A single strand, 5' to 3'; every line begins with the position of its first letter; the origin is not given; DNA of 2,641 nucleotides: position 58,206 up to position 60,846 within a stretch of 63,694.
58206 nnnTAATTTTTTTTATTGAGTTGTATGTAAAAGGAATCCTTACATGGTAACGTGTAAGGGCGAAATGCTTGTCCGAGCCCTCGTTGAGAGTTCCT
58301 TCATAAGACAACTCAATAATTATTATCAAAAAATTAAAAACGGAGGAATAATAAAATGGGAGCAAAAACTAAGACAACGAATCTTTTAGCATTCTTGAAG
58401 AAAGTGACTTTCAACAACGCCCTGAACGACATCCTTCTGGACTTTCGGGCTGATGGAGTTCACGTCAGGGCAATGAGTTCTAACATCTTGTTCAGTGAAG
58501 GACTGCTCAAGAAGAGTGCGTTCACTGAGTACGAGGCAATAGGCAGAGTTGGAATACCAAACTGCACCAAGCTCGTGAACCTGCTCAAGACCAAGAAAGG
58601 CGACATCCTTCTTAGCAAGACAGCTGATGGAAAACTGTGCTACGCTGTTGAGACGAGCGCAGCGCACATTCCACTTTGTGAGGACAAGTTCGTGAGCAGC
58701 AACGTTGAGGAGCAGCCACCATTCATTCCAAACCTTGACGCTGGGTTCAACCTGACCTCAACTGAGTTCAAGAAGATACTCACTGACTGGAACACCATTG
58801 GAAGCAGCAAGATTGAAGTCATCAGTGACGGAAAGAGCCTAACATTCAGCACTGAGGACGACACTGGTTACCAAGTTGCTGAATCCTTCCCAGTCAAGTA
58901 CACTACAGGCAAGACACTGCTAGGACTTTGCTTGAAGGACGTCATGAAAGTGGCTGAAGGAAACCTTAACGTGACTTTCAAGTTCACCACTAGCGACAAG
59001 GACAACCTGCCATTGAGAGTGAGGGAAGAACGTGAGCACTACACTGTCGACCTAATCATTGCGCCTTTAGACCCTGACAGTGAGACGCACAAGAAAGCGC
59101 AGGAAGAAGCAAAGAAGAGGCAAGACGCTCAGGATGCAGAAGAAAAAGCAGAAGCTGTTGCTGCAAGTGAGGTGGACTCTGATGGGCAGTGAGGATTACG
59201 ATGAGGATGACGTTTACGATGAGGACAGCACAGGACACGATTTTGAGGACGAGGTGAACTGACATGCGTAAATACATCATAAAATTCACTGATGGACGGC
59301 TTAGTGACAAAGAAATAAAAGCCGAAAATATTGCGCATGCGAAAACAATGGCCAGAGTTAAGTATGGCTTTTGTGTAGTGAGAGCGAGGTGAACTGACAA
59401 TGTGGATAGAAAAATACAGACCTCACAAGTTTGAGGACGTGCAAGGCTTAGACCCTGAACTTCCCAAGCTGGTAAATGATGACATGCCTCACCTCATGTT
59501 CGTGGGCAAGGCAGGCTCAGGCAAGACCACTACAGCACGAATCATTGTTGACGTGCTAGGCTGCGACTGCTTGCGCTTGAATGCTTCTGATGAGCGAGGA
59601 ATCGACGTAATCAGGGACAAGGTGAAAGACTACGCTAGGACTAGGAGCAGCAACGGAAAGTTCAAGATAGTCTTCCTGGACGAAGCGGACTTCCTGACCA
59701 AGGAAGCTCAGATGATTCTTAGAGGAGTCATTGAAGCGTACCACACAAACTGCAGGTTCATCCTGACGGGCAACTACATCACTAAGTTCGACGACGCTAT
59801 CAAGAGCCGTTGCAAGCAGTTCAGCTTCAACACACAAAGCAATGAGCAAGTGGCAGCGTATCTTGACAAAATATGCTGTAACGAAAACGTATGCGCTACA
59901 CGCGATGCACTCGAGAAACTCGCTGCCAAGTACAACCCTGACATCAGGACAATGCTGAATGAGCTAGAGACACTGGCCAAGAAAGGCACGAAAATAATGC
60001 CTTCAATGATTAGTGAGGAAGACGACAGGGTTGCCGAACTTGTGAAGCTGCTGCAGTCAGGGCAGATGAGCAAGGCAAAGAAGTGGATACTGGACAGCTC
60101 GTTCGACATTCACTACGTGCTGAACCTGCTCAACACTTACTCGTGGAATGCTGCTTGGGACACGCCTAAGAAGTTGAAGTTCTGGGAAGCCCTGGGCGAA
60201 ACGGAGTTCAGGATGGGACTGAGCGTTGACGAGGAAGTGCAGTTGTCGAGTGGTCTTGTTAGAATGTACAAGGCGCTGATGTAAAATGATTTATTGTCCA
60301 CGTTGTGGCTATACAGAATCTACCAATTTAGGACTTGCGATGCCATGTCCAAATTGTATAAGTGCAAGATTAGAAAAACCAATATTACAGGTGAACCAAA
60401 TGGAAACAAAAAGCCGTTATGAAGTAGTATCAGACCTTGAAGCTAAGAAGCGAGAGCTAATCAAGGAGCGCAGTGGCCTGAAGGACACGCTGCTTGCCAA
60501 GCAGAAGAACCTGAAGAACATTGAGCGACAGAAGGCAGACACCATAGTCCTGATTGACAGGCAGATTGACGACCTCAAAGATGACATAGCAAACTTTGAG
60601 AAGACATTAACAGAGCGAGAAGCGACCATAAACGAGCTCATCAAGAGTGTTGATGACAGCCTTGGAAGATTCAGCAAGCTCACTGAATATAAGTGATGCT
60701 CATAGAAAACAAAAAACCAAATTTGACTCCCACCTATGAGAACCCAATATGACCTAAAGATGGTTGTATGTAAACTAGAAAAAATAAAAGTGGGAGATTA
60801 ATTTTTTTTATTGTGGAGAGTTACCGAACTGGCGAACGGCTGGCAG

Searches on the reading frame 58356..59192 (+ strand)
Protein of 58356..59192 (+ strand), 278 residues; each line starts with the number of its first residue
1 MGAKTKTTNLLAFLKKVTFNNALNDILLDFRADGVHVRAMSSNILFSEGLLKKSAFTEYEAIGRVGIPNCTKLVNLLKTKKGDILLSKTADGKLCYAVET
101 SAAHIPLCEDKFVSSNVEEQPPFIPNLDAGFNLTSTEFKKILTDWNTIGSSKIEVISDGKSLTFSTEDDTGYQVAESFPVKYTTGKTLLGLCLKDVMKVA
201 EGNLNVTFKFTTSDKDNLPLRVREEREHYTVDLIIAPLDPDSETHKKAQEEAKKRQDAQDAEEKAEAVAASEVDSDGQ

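Call 65: search_protein_families(library=pfam, proteins=[window:58356-59192:+], max_evalue=0.01)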
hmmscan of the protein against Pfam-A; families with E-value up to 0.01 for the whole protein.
window:58356-59192:+ (278 aa): 1 family
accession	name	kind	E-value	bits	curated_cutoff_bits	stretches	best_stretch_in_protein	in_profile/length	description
PF02144.21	Rad1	-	0.0039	16.7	24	0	5-60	7-59/257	Repair protein Rad1/Rec1/Rad17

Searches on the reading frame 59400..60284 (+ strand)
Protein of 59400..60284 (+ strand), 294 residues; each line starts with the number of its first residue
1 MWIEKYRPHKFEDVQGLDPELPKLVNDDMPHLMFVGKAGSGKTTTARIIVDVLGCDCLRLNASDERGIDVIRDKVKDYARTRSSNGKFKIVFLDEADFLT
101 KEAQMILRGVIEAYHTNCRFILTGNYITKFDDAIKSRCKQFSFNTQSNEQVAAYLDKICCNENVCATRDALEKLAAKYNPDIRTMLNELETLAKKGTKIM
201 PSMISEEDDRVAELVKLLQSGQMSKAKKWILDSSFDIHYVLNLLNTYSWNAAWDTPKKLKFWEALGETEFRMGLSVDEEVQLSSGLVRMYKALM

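Call 65: search_protein_families(library=pfam, proteins=[window:59400-60284:+], max_evalue=0.01)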
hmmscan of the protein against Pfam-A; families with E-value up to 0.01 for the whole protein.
window:59400-60284:+ (294 aa): 16 families
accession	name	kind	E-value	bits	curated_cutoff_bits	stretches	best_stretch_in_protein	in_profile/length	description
PF00004.35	AAA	-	4.4e-15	56.7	21.2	1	32-141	1-126/131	ATPase family associated with various cellular activities (AAA)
PF13177.12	DNA_pol3_delta2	-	3.8e-09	37.2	27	1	67-145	82-159/161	DNA polymerase III, delta subunit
PF25361.1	AAA_lid_RFC1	-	4.7e-07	29.6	34.9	1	149-196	2-49/59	RFC1-like, AAA+ ATPase lid domain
PF13173.12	AAA_14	-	5.6e-05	23.6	27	1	33-125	6-98/129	AAA domain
PF13401.12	AAA_22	-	5.9e-05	23.8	27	0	31-71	7-50/130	AAA domain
PF08542.16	Rep_fac_C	-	0.00034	21.4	23.6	1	211-286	6-86/88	Replication factor C C-terminal domain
PF05496.18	RuvB_N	-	0.00063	20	27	1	26-116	30-113/159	Holliday junction DNA helicase RuvB P-loop domain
PF13671.12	AAA_33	-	0.0015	19.3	27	1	32-82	2-44/143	AAA domain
PF25199.1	nSTAND_NTPase5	-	0.0022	18.3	34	1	26-124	38-132/145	Novel STAND NTPase 5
PF21960.2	RCF1-5-like_lid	-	0.0029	18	27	1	155-193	3-42/43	RCF1/5-like, AAA+ ATPase lid domain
PF13479.12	AAA_24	-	0.0029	17.9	27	1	32-101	5-78/195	AAA domain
PF12780.13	AAA_8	-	0.0044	16.8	25.6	1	25-99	20-94/259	P-loop containing dynein motor region D4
PF21328.3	Gp44_lid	-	0.0045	17.5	27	0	156-196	14-55/63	Sliding-clamp-loader large subunit, AAA+ ATPase lid domain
PF01935.23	DUF87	-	0.0047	17.5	23.2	0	31-108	25-84/220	Helicase HerA, central domain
PF16193.11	AAA_assoc_2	-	0.0055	17.4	34.3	0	162-207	3-41/81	AAA C-terminal domain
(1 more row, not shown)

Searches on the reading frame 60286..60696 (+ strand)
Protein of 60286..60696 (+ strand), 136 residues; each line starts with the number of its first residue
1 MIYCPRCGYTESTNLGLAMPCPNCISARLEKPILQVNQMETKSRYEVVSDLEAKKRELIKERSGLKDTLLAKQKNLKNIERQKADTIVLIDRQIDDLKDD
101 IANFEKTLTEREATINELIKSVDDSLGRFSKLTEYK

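Call 65: search_protein_families(library=pfam, proteins=[window:60286-60696:+], max_evalue=0.01)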
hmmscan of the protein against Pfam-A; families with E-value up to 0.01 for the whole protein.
window:60286-60696:+ (136 aa): 3 families
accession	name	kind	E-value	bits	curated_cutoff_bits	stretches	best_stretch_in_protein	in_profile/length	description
PF23203.1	KIF21A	-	0.0037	17.4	28.5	1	46-120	27-104/161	KIF21A-like domain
PF02403.27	Seryl_tRNA_N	-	0.0079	16.9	28.2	0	42-121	25-103/108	Seryl-tRNA synthetase N-terminal domain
PF14915.12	CCDC144C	-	0.0097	15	35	0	38-121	449-529/534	CCDC144C protein coiled-coil region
